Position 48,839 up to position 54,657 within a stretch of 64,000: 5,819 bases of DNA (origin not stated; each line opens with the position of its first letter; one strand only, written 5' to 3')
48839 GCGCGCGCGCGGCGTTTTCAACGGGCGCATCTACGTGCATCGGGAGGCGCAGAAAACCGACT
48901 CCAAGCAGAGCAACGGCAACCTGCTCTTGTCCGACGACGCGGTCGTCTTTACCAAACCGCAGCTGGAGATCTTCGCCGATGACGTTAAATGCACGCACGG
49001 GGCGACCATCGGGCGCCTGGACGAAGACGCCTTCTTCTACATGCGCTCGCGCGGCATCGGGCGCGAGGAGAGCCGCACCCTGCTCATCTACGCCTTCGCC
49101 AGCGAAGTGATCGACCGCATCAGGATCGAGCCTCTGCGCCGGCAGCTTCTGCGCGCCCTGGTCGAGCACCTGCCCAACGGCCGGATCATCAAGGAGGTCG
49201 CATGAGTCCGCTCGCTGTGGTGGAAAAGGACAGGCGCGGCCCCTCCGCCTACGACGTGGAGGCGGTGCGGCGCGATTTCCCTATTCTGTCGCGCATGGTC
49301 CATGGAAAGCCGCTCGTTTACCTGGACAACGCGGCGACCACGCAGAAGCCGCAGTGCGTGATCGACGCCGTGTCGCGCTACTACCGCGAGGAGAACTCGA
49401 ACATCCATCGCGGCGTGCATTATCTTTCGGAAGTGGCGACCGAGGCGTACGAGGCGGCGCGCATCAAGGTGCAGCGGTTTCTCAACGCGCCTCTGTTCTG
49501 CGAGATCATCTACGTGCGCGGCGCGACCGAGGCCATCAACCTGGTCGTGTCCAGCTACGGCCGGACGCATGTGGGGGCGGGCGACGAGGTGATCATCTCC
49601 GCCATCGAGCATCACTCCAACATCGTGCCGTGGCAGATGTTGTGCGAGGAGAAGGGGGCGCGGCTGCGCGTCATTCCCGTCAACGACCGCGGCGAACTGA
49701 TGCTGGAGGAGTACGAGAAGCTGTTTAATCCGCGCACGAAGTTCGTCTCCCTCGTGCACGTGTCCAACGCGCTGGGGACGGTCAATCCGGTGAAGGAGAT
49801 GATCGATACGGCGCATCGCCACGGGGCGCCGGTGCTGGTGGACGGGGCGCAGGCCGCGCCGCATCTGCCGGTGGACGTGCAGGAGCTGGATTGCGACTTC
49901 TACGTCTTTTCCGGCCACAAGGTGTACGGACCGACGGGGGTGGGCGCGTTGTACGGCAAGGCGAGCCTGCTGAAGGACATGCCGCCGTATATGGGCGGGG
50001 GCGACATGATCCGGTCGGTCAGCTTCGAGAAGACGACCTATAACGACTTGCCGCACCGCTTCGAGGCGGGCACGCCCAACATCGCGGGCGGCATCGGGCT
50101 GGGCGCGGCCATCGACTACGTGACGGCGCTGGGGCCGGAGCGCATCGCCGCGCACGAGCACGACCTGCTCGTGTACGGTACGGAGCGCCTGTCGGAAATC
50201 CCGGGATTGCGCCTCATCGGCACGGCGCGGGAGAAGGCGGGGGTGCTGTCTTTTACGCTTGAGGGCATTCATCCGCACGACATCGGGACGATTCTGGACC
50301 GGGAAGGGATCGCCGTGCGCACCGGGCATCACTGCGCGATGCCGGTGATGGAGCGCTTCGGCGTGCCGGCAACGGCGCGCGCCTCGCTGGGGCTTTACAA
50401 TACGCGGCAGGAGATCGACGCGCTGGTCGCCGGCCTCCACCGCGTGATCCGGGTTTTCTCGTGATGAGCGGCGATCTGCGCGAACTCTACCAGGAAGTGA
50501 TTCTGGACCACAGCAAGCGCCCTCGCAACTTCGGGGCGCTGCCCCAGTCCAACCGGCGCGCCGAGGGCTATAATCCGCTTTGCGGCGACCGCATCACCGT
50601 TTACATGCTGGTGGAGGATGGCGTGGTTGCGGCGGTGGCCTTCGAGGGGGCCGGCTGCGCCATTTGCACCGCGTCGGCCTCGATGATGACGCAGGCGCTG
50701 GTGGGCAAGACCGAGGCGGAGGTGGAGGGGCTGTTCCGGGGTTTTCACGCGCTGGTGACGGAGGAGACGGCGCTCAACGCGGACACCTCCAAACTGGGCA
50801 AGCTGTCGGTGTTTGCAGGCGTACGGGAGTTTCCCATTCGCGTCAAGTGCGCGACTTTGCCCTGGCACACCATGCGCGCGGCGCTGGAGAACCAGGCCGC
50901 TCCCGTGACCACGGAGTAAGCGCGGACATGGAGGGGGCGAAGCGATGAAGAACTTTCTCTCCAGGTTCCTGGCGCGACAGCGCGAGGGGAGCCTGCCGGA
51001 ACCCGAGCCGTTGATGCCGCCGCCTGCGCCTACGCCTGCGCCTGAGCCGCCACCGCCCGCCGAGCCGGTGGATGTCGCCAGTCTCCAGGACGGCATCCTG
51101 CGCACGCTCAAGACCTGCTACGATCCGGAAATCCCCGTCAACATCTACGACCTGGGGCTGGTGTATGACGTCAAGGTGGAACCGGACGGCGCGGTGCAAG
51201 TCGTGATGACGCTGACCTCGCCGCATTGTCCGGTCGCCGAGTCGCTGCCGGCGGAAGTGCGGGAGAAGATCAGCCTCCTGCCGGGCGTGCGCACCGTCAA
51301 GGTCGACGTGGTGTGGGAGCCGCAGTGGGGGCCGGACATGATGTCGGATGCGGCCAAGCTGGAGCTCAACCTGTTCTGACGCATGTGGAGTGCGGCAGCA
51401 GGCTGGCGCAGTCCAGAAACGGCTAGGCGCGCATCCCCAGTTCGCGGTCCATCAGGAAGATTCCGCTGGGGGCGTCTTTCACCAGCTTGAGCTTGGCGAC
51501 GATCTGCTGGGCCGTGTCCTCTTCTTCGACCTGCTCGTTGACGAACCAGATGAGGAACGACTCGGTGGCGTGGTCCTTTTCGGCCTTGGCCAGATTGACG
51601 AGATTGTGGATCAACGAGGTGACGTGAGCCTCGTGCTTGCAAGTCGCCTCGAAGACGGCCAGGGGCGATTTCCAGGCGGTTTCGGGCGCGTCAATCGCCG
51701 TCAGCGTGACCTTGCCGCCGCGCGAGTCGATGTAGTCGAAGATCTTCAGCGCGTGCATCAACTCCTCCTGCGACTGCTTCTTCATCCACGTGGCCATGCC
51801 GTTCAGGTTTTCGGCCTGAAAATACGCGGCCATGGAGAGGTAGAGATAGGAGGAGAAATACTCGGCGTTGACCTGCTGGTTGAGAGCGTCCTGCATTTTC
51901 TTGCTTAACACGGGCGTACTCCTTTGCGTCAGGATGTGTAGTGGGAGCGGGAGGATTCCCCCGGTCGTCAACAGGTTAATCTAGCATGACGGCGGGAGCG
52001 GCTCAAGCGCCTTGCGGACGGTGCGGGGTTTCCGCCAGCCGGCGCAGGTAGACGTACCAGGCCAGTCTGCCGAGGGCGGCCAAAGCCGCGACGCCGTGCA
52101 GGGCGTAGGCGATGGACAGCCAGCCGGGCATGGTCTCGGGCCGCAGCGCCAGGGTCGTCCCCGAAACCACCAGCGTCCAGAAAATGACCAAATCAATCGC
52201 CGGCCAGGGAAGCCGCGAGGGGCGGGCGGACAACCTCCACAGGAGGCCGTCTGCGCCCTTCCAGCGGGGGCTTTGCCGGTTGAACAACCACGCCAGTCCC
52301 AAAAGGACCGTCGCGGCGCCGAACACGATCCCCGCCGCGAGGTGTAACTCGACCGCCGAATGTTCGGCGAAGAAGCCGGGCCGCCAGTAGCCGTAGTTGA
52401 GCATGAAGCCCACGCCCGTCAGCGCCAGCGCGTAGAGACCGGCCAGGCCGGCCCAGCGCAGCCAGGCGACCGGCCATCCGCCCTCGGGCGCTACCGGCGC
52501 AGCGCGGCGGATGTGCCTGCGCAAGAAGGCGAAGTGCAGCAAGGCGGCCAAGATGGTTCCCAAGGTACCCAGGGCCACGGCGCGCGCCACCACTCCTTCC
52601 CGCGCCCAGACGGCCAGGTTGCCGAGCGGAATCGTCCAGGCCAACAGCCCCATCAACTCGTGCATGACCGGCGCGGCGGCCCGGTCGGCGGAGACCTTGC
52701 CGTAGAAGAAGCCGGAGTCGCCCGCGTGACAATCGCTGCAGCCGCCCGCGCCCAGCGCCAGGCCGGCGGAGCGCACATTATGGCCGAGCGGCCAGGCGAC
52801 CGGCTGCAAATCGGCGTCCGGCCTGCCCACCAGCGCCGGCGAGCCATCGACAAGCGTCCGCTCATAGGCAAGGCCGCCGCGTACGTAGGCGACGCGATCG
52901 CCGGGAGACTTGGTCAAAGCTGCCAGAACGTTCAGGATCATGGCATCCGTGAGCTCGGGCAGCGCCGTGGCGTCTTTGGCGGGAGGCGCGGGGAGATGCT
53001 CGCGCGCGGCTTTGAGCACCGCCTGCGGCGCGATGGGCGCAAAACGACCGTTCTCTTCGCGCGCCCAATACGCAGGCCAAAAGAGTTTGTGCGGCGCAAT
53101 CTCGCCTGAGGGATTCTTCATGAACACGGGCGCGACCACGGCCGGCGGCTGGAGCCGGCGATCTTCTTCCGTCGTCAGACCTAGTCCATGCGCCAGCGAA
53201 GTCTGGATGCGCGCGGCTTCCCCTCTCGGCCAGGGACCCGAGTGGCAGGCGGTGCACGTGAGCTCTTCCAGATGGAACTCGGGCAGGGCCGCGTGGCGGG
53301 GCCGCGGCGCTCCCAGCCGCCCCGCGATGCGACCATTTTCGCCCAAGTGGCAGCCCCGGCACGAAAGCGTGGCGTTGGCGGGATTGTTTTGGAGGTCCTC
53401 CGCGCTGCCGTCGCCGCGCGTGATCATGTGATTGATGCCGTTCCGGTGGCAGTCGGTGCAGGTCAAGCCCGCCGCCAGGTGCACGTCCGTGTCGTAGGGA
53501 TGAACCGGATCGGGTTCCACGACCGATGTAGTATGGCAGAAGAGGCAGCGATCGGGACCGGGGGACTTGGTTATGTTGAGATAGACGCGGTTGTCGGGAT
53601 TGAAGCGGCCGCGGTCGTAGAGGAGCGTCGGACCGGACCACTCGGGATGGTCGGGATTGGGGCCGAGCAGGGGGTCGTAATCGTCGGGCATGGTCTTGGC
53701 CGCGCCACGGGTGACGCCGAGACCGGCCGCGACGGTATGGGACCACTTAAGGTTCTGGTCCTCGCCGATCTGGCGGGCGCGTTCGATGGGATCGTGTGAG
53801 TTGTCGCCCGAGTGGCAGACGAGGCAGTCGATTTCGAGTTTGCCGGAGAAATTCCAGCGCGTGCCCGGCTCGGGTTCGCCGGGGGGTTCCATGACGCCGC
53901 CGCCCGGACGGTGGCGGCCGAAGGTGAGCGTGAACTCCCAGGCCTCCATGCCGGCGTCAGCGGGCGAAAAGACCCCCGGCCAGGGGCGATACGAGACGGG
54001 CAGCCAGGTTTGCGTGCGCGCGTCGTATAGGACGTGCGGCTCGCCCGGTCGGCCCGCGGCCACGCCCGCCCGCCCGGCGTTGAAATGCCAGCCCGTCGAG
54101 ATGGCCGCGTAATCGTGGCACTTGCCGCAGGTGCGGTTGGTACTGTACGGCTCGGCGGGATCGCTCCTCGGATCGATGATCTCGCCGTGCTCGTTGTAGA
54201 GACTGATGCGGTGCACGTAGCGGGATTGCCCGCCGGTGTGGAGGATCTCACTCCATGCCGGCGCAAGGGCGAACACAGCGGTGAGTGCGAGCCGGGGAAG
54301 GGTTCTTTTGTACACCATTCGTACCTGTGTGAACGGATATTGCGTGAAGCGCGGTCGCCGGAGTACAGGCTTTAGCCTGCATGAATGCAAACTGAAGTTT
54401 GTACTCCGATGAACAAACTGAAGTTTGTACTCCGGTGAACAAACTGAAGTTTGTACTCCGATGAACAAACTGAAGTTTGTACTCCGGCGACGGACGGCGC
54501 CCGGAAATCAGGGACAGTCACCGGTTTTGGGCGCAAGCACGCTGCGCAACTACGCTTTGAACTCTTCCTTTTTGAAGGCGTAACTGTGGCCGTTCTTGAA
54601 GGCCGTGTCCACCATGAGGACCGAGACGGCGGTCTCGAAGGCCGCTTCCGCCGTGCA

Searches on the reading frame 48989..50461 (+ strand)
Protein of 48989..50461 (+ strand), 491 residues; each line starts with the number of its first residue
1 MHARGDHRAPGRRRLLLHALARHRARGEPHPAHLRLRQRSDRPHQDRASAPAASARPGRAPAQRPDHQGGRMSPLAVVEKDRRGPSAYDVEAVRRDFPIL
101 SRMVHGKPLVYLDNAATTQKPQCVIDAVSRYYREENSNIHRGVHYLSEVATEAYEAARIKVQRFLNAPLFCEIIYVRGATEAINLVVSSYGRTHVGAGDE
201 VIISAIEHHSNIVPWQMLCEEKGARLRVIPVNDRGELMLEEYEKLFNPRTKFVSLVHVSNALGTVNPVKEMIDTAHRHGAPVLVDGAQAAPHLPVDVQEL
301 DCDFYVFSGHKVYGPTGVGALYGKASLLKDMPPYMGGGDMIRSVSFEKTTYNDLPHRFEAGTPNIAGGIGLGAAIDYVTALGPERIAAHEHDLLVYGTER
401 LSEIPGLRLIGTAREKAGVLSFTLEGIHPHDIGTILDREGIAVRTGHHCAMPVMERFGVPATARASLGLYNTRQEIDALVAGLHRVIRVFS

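Call 24: search_protein_families(library=pfam, proteins=[window:48989-50461:+], max_evalue=0.001)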
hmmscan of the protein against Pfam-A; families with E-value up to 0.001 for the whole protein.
window:48989-50461:+ (491 aa): 5 families
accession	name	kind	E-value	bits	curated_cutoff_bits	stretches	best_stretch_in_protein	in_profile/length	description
PF00266.25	Aminotran_5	-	2.4e-151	504.4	21.5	1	110-479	1-371/371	Aminotransferase class-V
PF01041.23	DegT_DnrJ_EryC1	-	1.9e-06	27.8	19.8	1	174-290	43-150/360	DegT/DnrJ/EryC1/StrS aminotransferase family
PF01053.26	Cys_Met_Meta_PP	-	4.7e-05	22.6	27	1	196-311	89-198/381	Cys/Met metabolism PLP-dependent enzyme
PF01212.27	Beta_elim_lyase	-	0.00013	21.9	27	1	193-322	66-210/288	Beta-eliminating lyase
PF00155.27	Aminotran_1_2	-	0.0003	20.5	19.7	1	172-326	68-236/361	Aminotransferase class I and II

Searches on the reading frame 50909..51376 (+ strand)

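Call 24: search_protein_families(library=pfam, proteins=[window:50909-51376:+], max_evalue=0.001)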
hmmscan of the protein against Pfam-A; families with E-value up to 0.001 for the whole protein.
window:50909-51376:+ (156 aa): 1 family
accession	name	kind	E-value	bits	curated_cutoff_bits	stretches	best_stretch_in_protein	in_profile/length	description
PF01883.24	FeS_assembly_P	-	6.6e-20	71.6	23.5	1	62-132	3-73/73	Iron-sulfur cluster assembly protein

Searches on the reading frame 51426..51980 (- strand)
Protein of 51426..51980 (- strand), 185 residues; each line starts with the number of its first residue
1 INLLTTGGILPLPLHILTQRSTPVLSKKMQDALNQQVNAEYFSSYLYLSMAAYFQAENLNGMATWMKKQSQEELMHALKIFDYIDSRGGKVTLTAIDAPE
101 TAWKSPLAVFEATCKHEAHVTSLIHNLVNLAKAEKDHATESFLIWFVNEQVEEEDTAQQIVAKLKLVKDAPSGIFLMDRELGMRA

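Call 27: search_protein_families(library=pfam, proteins=[window:51426-51980:-], max_evalue=0.001)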
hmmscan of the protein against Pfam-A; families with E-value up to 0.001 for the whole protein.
window:51426-51980:- (185 aa): 1 family
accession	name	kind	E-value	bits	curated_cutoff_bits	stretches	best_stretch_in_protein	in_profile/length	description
PF00210.30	Ferritin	-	1.1e-44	152.2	24.5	1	31-166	2-141/142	Ferritin-like domain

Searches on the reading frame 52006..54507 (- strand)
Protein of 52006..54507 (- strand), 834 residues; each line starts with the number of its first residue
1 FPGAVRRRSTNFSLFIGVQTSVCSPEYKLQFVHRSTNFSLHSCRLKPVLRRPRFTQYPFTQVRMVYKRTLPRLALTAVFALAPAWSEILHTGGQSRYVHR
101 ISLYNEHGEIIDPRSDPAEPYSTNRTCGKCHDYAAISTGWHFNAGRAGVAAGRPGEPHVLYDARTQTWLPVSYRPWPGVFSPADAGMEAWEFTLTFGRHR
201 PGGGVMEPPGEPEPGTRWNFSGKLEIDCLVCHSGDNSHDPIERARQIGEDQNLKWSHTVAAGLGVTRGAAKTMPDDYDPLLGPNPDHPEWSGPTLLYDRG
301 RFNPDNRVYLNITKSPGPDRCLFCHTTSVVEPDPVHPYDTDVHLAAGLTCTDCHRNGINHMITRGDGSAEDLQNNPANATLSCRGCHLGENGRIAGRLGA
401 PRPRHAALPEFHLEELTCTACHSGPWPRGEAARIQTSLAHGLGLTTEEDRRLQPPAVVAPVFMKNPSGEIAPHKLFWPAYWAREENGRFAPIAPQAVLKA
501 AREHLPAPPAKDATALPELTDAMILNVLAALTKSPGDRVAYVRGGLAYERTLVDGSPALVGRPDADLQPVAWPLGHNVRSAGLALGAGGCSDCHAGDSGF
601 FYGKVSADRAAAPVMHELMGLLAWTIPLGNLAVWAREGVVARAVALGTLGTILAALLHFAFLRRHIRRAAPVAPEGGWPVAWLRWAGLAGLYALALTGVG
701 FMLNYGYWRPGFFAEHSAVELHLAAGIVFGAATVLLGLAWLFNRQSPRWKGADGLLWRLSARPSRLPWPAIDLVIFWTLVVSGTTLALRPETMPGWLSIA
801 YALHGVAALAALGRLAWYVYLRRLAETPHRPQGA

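Call 27: search_protein_families(library=pfam, proteins=[window:52006-54507:-], max_evalue=0.001)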
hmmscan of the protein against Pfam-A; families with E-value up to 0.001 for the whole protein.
window:52006-54507:- (834 aa): 3 families
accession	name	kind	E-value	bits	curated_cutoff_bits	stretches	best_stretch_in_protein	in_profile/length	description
PF14522.11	Cytochrome_C7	-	1.3e-09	38.2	24.8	1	339-423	4-67/67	Cytochrome c7 and related cytochrome c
PF14537.11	Cytochrom_c3_2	-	3.9e-05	24.5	25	1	342-423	1-65/79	Cytochrome c3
PF03264.19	Cytochrom_NNT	-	0.00068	19.8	24.1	0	319-361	126-170/174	NapC/NirT cytochrome c family, N-terminal region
